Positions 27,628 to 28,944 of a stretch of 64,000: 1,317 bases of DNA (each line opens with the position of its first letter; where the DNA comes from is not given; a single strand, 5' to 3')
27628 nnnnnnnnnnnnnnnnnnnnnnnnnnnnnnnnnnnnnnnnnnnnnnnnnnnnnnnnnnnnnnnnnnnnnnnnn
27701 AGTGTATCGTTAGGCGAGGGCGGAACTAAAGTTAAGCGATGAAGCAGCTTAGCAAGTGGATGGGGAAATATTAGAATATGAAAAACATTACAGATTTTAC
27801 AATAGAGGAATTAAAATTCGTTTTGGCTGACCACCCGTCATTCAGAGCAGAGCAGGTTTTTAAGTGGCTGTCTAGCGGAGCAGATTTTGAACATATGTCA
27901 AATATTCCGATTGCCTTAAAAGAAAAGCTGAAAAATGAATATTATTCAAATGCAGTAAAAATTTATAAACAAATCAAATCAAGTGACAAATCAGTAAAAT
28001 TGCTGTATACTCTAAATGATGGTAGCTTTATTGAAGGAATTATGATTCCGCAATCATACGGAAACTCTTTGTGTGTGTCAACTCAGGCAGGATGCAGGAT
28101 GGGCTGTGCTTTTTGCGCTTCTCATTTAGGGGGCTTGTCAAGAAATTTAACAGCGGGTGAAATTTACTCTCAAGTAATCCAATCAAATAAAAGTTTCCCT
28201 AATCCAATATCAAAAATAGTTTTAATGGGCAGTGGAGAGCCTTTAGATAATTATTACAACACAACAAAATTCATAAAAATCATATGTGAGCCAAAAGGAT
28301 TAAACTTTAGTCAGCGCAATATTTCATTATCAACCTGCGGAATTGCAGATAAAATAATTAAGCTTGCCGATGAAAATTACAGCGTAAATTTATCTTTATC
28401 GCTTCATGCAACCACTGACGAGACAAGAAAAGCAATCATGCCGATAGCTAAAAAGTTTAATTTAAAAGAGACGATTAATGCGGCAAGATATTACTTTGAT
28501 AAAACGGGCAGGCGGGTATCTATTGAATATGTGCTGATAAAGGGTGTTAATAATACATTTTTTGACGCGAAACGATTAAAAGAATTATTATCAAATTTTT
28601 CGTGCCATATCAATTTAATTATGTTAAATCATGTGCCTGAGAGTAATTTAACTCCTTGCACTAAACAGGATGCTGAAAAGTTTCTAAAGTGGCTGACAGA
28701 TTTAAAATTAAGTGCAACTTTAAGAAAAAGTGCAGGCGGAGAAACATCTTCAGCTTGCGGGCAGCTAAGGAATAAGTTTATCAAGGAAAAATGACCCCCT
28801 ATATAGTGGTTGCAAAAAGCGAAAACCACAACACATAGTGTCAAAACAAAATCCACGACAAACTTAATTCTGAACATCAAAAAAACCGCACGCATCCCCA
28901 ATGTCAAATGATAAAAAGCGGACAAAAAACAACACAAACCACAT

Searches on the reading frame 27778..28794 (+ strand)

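Call 16: search_protein_families(library=pfam, proteins=[window:27778-28794:+])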
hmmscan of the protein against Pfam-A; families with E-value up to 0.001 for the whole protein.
window:27778-28794:+ (338 aa): 2 families
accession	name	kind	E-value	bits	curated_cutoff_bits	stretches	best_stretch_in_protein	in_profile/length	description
PF04055.27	Radical_SAM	-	1e-15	58.7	29.5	1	101-259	2-156/166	Radical SAM superfamily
PF21016.3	RlmN_N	-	1.5e-08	34.7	24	1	3-54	2-57/60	Ribosomal RNA large subunit methyltransferase N-terminal domain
